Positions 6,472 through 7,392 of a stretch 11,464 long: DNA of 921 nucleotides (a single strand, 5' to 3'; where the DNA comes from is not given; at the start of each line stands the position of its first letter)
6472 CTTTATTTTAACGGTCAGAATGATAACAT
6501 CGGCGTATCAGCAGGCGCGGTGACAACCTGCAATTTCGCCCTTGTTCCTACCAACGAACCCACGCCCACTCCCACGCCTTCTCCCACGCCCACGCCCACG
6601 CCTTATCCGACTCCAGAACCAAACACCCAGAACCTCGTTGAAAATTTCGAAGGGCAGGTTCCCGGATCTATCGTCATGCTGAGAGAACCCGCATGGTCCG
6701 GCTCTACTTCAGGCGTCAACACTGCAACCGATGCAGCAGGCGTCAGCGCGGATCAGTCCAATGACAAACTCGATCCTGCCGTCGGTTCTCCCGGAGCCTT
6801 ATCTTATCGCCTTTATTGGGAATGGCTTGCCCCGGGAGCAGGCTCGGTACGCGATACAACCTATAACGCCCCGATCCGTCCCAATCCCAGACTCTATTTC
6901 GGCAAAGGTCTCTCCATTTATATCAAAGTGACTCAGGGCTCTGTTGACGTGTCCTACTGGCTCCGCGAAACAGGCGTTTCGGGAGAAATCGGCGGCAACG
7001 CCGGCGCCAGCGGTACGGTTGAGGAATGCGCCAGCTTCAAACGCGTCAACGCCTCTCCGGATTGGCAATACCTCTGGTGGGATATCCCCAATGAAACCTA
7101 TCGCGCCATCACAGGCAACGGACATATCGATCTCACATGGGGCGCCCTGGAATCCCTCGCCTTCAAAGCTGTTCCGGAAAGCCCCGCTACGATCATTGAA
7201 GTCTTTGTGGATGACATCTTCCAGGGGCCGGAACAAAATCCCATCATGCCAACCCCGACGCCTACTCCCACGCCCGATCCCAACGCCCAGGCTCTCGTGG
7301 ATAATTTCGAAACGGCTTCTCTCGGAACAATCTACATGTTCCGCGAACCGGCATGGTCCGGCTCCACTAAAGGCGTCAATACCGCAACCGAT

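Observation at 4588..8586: Four paralogous ~205-aa domains of an unassigned family (candidate new carbohydrate-binding module) in a giant GHL10 protein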

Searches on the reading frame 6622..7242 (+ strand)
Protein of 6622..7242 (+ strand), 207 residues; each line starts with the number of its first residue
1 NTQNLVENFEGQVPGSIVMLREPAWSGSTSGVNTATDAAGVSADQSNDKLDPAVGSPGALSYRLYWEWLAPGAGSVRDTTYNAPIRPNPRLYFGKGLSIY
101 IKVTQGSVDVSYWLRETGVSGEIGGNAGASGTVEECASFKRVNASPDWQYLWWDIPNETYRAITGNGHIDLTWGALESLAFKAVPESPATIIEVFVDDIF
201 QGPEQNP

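Call 7: search_protein_families(library=pfam, proteins=[window:6622-7242:+], max_evalue=10)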
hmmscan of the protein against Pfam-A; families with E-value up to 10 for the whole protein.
window:6622-7242:+ (207 aa): 1 family
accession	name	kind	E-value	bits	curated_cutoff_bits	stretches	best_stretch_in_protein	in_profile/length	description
PF17194.10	AbiEi_3_N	-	0.18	12.3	26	1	102-149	11-60/93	Transcriptional regulator, AbiEi antitoxin N-terminal domain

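Call 8: search_protein_families(library=ncbifam, proteins=[window:6622-7242:+], max_evalue=1)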
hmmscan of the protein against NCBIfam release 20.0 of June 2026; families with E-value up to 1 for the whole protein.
window:6622-7242:+ (207 aa): 0 families

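Call 9: search_solved_structures(query=window:6622-7242:+, max_evalue=10)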
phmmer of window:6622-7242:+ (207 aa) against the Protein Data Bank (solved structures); distinct sequences matched with E-value up to 10: 4.
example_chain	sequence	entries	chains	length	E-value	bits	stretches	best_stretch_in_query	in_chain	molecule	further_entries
1qzn_A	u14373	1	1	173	0.72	12.5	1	37-83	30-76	cellulosomal scaffoldin adaptor protein B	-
1zv9_A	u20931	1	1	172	0.72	12.5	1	37-83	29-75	Cellulosomal scaffoldin adaptor protein B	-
3f2l_A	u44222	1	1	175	0.74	12.4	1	37-83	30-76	Cellulosomal scaffoldin adaptor protein B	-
3bwz_A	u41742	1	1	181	0.8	12.3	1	37-83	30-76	Cellulosomal scaffoldin adaptor protein B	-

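Call 11: find_homologous_proteins(query=window:6622-7242:+, max_evalue=0.001)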
Query window:6622-7242:+: 181 candidates shared short words with the query, none scored E <= 0.001.

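Call 18: find_related_loci(query=A1, collection=genome_contigs, flank=8000)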
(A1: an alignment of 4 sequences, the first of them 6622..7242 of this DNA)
Query A1 (207 aa) in genome_contigs; peptide patterns used: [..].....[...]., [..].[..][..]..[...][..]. (x = any residue, [..] = any of these).
45 stretches matched a pattern; 3 encode a relative of the query (tblastn E <= 1e-3); 3 distinct loci.
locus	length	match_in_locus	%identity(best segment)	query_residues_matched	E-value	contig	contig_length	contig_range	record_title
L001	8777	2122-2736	58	3-207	9e-81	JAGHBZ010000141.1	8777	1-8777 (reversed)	MAG: Candidatus Sumerlaeota bacterium isolate AUK269 PB_MBMC_223_c_000000000416, whole genome shotgun sequence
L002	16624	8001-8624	52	1-207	4e-69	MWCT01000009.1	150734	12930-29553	MAG: candidate division BRC1 bacterium ADurb.Bin183 BWY12_contig000009, whole genome shotgun sequence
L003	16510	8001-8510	42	29-202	2e-38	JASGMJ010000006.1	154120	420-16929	MAG: Candidatus Sumerlaeota bacterium isolate DJKA124_ANT21_bin.23 scaffold_7, whole genome shotgun sequence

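Call 22: search_protein_families(library=pfam, proteins=[L001:121-5229:+, L002:5475-9488:+, L003:6408-8861:+, L002:2135-5230:+], max_evalue=0.01)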
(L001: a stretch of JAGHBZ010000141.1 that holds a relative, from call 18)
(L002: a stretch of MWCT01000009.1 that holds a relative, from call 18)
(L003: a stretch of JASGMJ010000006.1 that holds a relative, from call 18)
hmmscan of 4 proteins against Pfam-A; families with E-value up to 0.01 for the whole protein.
L001:121-5229:+ (1702 aa): 11 families
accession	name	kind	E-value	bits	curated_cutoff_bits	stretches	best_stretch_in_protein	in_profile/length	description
PF02638.21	GHL10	-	3.9e-39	135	27.9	1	906-1171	15-281/311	Glycosyl hydrolase-like 10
PF13620.12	CarboxypepD_reg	-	1.2e-18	67.7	32.3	1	1250-1326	2-81/82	Carboxypeptidase regulatory-like domain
PF13715.12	CarbopepD_reg_2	-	5.4e-11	42.8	32.2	1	1251-1326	2-76/88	CarboxypepD_reg-like domain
PF00041.27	fn3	-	1.9e-10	41.2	25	1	63-151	1-81/84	Fibronectin type III domain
PF13200.12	DUF4015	-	1.8e-09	37.6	27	1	906-1152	9-227/313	Putative glycosyl hydrolase domain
PF14686.12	fn3_3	-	5.4e-05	23.3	24.4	1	1278-1322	30-75/75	Polysaccharide lyase family 4, domain II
PF09458.16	H_lectin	-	9.6e-05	22.9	24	0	1449-1483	17-55/67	H-type lectin domain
PF14871.12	GHL6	-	0.00022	21.9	35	1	913-1051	3-131/132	Hypothetical glycosyl hydrolase 6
PF14885.12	GHL15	-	0.0043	17.5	27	1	998-1055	40-99/271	Hypothetical glycosyl hydrolase family 15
PF17210.9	SdrD_B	-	0.0057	17.3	29.7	0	1262-1311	23-77/112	SdrD B-like domain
PF17802.7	SpaA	-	0.0078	16.8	23.1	0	1254-1321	7-84/91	Prealbumin-like fold domain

L002:5475-9488:+ (1337 aa): 2 families
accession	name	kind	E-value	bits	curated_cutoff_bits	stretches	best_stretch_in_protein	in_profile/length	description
PF25275.1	Golvesin_C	-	2.8e-26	92.6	31.6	1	169-302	2-130/132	Golvesin C-terminal domain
PF00041.27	fn3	-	4.7e-07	30.4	25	1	485-572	2-81/84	Fibronectin type III domain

L003:6408-8861:+ (817 aa): 2 families
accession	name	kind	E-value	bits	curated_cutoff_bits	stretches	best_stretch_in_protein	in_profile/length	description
PF02638.21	GHL10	-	2.2e-61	208.1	27.9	1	32-348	1-295/311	Glycosyl hydrolase-like 10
PF00041.27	fn3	-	3.8e-05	24.3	25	1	713-793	3-75/84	Fibronectin type III domain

L002:2135-5230:+ (1031 aa): 7 families
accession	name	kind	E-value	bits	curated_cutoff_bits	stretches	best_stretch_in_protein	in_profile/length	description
PF02554.20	CstA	-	8.8e-123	411.4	27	2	5-390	4-366/560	Carbon starvation protein CstA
PF00158.32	Sigma54_activat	-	1.2e-67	227.2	20.2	1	719-884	2-167/168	Sigma-54 interaction domain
PF00072.30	Response_reg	-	9.2e-28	97.1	30.2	1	586-695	1-110/111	Response regulator receiver domain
PF25601.1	AAA_lid_14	-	1e-19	70.5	27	1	890-967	1-82/87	AAA+ ATPase lid domain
PF14532.12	Sigma54_activ_2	-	4.2e-17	63.1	25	1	720-889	2-138/138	Sigma-54 interaction domain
PF02954.25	HTH_8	-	1.4e-11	44.4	22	1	978-1019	1-42/42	Bacterial regulatory protein, Fis family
PF07728.20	AAA_5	-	0.00018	21.9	22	1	742-861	2-124/139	AAA domain (dynein-related subfamily)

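Call 23: predict_structure(alignment_id=A1)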
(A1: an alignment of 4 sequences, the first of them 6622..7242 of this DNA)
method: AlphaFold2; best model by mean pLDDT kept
length: 207 residues; sequences in the alignment: 4
mean_pLDDT: 55.7   pTM: 0.58
mean pLDDT of the five models: 55.7, 53.6, 36.6, 35.1, 25.8
residues with pLDDT >= 90: 0; 70-90: 74; 50-70: 39; < 50: 94
segments of 3 or more residues with pLDDT < 50: 1-69, 80-86, 121-129, 202-207
pLDDT, mean of each block of 10 residues (from residue 1): 35 39 30 28 33 32 44 52 49 74 76 73 44 81 78 85 73 75 68 55 40
secondary structure, 60 per line:
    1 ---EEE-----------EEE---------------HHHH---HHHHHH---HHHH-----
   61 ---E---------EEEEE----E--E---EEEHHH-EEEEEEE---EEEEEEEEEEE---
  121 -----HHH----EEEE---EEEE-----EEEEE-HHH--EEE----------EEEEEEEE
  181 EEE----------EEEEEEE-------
elements in order: E4-6 E18-20 H36-39 H43-48 H52-55 E74-78 E90-92 E97-103 E107-117 E133-136 E140-143 E149-153 E160-162 E173-183 E194-200

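Call 24: search_protein_representatives(alignment_id=A1)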
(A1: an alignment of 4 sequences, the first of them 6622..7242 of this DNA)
Query: 4 sequences, 207 profile positions. Proteins with E-value up to 0.001 (for the whole library): 381; up to 1e-10: 185; up to 1e-30: 33. The best 150 are listed.
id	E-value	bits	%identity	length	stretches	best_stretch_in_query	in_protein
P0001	1.7e-145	498.1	-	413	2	6-207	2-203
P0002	1.5e-101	354.6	-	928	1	2-207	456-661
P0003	1.3e-92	325.3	-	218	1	3-189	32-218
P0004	1.5e-90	318.7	-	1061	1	1-207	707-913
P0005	3.8e-88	310.7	-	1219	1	1-207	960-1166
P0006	7.3e-82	290.2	-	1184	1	2-207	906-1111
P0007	2.7e-79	281.9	-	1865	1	6-207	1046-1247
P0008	7.6e-77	273.8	-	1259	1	5-205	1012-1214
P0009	2.8e-76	272.0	-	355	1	6-205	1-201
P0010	2.1e-73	262.6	-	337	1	6-207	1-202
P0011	1.2e-69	250.3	-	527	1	2-202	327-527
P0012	1.3e-68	247.0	-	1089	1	1-207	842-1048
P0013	1.9e-67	243.1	-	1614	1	3-207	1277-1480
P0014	2.8e-65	236.1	-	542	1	3-207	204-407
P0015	2.3e-62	226.5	-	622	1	6-207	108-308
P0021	7.9e-44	166.0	-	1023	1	5-207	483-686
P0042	4.8e-24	101.4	-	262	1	2-205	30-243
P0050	2.3e-20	89.4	-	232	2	110-202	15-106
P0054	6.2e-20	87.9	-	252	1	6-204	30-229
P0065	5.3e-18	81.7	-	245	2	103-201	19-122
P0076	1.2e-16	77.2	-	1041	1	5-201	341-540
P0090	7.5e-16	74.6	-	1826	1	4-201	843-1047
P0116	9.0e-14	67.8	-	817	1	6-199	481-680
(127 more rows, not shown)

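Call 29: search_protein_families(library=pfam, alignment_id=A2, max_evalue=0.1)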
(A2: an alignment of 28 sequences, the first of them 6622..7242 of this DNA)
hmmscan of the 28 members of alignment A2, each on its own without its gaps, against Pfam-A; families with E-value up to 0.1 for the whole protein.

A. member 1, window:6622-7242:+ (207 aa): 0 families

B. families by the number of members that match (of 28 scanned): 4 families
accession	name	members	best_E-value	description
PF07589.16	PEP-CTERM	12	9.8e-08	PEP-CTERM motif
PF00404.24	Dockerin_1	1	0.00032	Dockerin type I domain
PF18329.7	SGBP_B_XBD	1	0.0039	Surface glycan-binding protein B xyloglucan binding domain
PF23457.1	LysM2_NFP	1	0.062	NFP LysM2 domain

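Call 30: search_solved_structures(query=A2, max_evalue=10)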
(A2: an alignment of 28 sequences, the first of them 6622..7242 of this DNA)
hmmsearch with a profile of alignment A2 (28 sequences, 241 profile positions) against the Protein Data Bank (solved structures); distinct sequences matched with E-value up to 10: 9.
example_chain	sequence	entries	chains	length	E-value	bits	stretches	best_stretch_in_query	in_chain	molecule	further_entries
8ecp_A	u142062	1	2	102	0.0073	18.7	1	165-218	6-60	Antibiotic biosynthesis monooxygenase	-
8ecx_A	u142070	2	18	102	0.011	18.2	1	164-218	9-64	Antibiotic biosynthesis monooxygenase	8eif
5iue_B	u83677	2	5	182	0.1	15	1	5-68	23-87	Beta-2-microglobulin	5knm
5nyx_H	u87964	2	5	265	0.35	13.2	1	64-121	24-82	HEAVY CHAIN | IGH@ protein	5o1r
9nmx_D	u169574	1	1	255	0.84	12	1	28-53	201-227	TCR156 alpha chain S32M extracellular domains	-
9nmu_D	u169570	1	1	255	0.86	11.9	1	28-53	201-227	TCR156 alpha chain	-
9nmw_D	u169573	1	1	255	0.86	11.9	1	28-53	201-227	TCR156 alpha chain S30E S32Q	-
9nmv_D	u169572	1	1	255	0.86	11.9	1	28-53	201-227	TCR156 alpha chain S32H variant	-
5e7h_A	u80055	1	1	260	1.9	10.8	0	196-217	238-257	IPT/TIG domain-containing protein BACOVA_02650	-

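Call 36: search_protein_families(library=pfam, proteins=[P0002, P0004, P0005, P0006, P0007, P0008, P0012, P0021], max_evalue=0.001)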
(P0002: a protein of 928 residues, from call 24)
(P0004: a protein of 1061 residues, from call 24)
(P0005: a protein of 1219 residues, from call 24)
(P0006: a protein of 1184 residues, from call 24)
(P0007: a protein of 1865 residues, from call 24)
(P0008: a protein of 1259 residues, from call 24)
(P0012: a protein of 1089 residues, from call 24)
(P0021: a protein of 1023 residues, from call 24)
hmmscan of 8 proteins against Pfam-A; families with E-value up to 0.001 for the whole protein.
P0002 (928 aa): 3 families
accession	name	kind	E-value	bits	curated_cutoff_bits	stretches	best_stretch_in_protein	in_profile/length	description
PF02638.21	GHL10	-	1.6e-25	90.3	27.9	1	726-921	14-211/311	Glycosyl hydrolase-like 10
PF13200.12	DUF4015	-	2.3e-07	30.7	27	1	722-880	6-152/313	Putative glycosyl hydrolase domain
PF14871.12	GHL6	-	0.00026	21.6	35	1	734-871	3-131/132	Hypothetical glycosyl hydrolase 6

P0004 (1061 aa): 2 families
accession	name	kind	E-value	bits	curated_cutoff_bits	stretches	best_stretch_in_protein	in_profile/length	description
PF25275.1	Golvesin_C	-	1.4e-30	106.5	31.6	1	549-677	1-129/132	Golvesin C-terminal domain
PF13529.12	Peptidase_C39_2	-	1.9e-06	28.9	24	1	332-493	2-143/143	Peptidase_C39 like family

P0005 (1219 aa): 2 families
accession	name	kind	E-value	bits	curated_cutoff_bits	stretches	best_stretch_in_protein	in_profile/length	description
PF25275.1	Golvesin_C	-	8.7e-22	78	31.6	1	296-402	29-130/132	Golvesin C-terminal domain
PF00041.27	fn3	-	7.4e-08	32.9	25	1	594-684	2-82/84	Fibronectin type III domain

P0006 (1184 aa): 4 families
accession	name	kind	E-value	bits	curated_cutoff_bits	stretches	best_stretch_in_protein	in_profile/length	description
PF25275.1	Golvesin_C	-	7.5e-27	94.4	31.6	1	194-327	1-131/132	Golvesin C-terminal domain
PF00041.27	fn3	-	1.6e-12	47.9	25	1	530-619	2-81/84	Fibronectin type III domain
PF16656.11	Pur_ac_phosph_N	-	1.7e-05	25.7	30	1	533-609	5-83/93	Purple acid Phosphatase, N-terminal domain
PF00404.24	Dockerin_1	-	0.00012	22.6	22.9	0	1156-1177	31-52/57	Dockerin type I domain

P0007 (1865 aa): 3 families
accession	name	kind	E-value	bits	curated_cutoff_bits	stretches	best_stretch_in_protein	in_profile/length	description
PF25275.1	Golvesin_C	-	1.1e-50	171.5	31.6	2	317-453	1-131/132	Golvesin C-terminal domain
PF18099.7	CBM_35_2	-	1.2e-11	45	23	1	1466-1572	1-109/112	Carbohydrate binding module (family 35)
PF00041.27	fn3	-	4.9e-11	43.1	25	0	679-769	3-79/84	Fibronectin type III domain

P0008 (1259 aa): 4 families
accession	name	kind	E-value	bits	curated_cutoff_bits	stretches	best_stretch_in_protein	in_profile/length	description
PF25275.1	Golvesin_C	-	2.7e-27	95.8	31.6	1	317-439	11-130/132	Golvesin C-terminal domain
PF01520.23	Amidase_3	-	2.1e-09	38.1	27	1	502-616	65-173/174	N-acetylmuramoyl-L-alanine amidase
PF00041.27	fn3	-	5.3e-08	33.4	25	1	633-721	2-81/84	Fibronectin type III domain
PF10646.14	Germane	-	1.7e-05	25.8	23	1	47-147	16-102/117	Sporulation and spore germination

P0012 (1089 aa): 2 families
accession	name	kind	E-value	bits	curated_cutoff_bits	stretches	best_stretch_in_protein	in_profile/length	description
PF25275.1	Golvesin_C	-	1.1e-24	87.4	31.6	1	168-301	2-130/132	Golvesin C-terminal domain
PF00041.27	fn3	-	4.8e-05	23.9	25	1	499-572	16-81/84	Fibronectin type III domain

P0021 (1023 aa): 1 family
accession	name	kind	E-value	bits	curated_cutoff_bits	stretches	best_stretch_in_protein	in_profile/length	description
PF02638.21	GHL10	-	5.3e-54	183.9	27.9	1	3-320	1-300/311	Glycosyl hydrolase-like 10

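Call 37: predict_structure(alignment_id=A2)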
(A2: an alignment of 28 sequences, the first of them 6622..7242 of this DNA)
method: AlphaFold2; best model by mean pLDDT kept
length: 207 residues; sequences in the alignment: 28
mean_pLDDT: 94.8   pTM: 0.90
mean pLDDT of the five models: 94.8, 94.5, 93.9, 93.5, 90.8
residues with pLDDT >= 90: 182; 70-90: 22; 50-70: 3; < 50: 0
segments of 3 or more residues with pLDDT < 50: none
pLDDT, mean of each block of 10 residues (from residue 1): 90 97 92 92 93 84 97 95 96 98 97 98 97 98 97 98 97 98 94 97 81
secondary structure, 60 per line:
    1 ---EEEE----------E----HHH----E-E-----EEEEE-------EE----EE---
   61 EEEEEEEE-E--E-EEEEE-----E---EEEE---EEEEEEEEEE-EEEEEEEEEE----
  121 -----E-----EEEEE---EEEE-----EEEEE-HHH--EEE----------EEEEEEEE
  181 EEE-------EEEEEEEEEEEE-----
elements in order: E4-7 E38-42 E61-68 E75-79 E89-92 E96-105 E107-116 E132-136 E140-143 E149-153 E160-162 E173-183 E191-202

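Call 42: fold_search(model_id=the predicted structure, library=pdb)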
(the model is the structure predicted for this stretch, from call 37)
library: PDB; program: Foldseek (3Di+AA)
matches with E <= 10: 1507; with E <= 0.001: 36
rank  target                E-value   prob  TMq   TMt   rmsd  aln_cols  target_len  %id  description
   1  9cyn_C                8.1e-07  1.00  0.57  0.54   7.4       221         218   10  Flagellar filament sheath protein FlaA1 (released 2026-03-18)
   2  9cyn_A                9.4e-07  1.00  0.57  0.55   7.7       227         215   10  Flagellar filament sheath protein FlaA1 (released 2026-03-18)
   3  9cyn_B                1.5e-06  1.00  0.59  0.59   6.4       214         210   11  Flagellar filament sheath protein FlaA1 (released 2026-03-18)
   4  2c26                  2.2e-05  1.00  0.55  0.46   5.0       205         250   12  Structural basis for the promiscuous specificity of the carbohydrate- binding modules from the beta-sandwich super famil (released 2005-10-18)
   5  2zew_A                4.4e-05  1.00  0.37  0.49   8.2       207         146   15  Family 16 Cabohydrate Binding Domain Module 1 (released 2008-03-04)
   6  1v0a                  7.5e-05  1.00  0.50  0.59   6.0       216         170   12  Family 11 Carbohydrate-Binding Module of cellulosomal cellulase Lic26A-Cel5E of Clostridium thermocellum (released 2005-01-12)
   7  1wky                  1.0e-04  1.00  0.42  0.22   7.3       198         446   12  Crystal structure of alkaline mannanase from Bacillus sp. strain JAMB-602: catalytic domain and its Carbohydrate Binding (released 2005-06-15)
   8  7zkq_A                1.2e-04  1.00  0.48  0.47   7.1       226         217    9  Early Pp module assembly intermediate of complex I (released 2022-11-23)
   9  6r31_A                1.3e-04  1.00  0.51  0.61   6.4       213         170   13  Family 11 Carbohydrate-Binding Module from Clostridium thermocellum in complex with beta-1,3-1,4-mixed-linked tetrasac (released 2020-02-05)
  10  4bq3_A                1.3e-04  1.00  0.46  0.16   8.2       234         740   12  Structural analysis of an exo-beta-agarase (released 2013-08-14)
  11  4bq5_B                1.5e-04  1.00  0.50  0.17   5.6       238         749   12  Structural analysis of an exo-beta-agarase (released 2013-08-14)
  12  4bq4_A                1.5e-04  1.00  0.46  0.16   8.2       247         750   10  Structural analysis of an exo-beta-agarase (released 2013-08-14)
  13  4bq3_C                1.7e-04  1.00  0.47  0.16   6.1       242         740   12  Structural analysis of an exo-beta-agarase (released 2013-08-14)
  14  8xmz_A                1.9e-04  1.00  0.39  0.55   7.8       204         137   16  Crystal structure of a novel porphyran-binding carbohydrate binding module (released 2024-01-17)
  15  4bq3_D                2.0e-04  1.00  0.46  0.16   6.1       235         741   11  Structural analysis of an exo-beta-agarase (released 2013-08-14)
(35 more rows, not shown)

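Call 46: find_homologous_proteins(query=A2, max_evalue=0.00001)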
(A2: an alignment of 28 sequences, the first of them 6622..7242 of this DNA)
Query A2 (28 sequences) (207 aa, profile of the alignment): 66 proteins with E <= 0.00001 among 8000 candidates.
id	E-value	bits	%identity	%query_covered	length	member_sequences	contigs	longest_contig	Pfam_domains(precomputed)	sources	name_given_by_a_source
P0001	9.9e-127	439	55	98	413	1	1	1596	-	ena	-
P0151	2.4e-75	271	34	90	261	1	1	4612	-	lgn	-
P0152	9.3e-72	259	32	97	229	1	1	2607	-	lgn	-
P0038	8.2e-71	256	34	95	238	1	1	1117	-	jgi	-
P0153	2.8e-67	244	28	96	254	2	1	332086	PF07589.17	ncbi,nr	ncbi:MAG: PEP-CTERM sorting domain-containing protein [Fimbriimonadaceae bacterium]|nr:PEP-CTERM sor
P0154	6.6e-67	243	32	80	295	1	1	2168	-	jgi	jgi:hypothetical protein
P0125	2.4e-66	241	28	90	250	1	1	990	-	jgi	jgi:hypothetical protein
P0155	3.9e-66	241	32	97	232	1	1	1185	-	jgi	jgi:hypothetical protein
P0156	1.0e-64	236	30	95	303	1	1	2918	-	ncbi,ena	-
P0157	1.1e-64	236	28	95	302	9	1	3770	-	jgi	-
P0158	2.7e-64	235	32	62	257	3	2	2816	PF07589.17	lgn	-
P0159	7.3e-64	233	31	95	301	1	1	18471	-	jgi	jgi:hypothetical protein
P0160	7.4e-64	233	32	95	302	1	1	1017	-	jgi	jgi:hypothetical protein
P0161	8.1e-64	233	29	95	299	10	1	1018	-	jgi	-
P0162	1.1e-63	233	29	95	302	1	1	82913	-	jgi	jgi:hypothetical protein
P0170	4.4e-62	227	27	95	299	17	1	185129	-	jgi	jgi:hypothetical protein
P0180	2.2e-54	202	30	98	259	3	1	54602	-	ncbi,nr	ncbi:MAG: PEP-CTERM sorting domain-containing protein [Armatimonadetes bacterium]|nr:PEP-CTERM sorti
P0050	1.1e-48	184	32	44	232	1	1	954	-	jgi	jgi:hypothetical protein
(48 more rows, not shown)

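Call 51: find_encoding_contigs(protein=P0153, flank=8000, max_places=2)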
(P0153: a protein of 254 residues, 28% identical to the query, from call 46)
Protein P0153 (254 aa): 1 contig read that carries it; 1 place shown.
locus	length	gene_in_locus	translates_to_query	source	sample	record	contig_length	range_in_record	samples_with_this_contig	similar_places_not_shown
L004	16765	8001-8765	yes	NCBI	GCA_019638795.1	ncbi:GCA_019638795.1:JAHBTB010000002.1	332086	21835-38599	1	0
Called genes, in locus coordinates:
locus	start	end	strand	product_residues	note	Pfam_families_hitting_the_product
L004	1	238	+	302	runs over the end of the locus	PF00701:DHDPS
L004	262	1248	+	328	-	PF24996:NANM, PF13415:Beta-prop_FBX42 (faint), PF01344:Kelch_1 (faint), PF24681:Kelch_KLHDC2_KLHL20_DRC7 (weak), PF13964:Beta-prop_Calicin, PF24996:NANM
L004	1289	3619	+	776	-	PF04185:Phosphoesterase, PF05506:PLipase_C_C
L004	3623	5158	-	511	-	PF00450:Peptidase_S10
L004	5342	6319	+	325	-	PF07589:PEP_exosort_dom (weak)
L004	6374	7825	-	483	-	PF13520:AA_permease_2, PF00324:AA_permease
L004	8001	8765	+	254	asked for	PF07589:PEP_exosort_dom (weak)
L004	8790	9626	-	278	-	PF02621:VitK2_biosynth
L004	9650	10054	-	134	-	-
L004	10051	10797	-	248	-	PF01209:Ubie_methyltran (weak), PF13489:Methyltransf_23, PF13847:Methyltransf_31, PF08241:Methyltransf_11, PF08242:Methyltransf_12, PF13649:Methyltransf_25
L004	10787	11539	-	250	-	PF00535:Glycos_transf_2, PF13641:Glyco_tranf_2_3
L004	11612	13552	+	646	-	PF02628:COX15-CtaA, PF01040:UbiA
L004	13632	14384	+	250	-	PF02085:Cytochrom_CIII (weak), PF14537:Cytochrom_c3_2 (faint), PF22113:Mtrc-MtrF_II-IV_dom (faint), PF14522:Cytochrome_C7 (weak)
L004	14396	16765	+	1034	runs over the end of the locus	PF13183:Fer4_8 (faint), PF12838:Fer4_7 (weak), PF13247:Fer4_11 (weak)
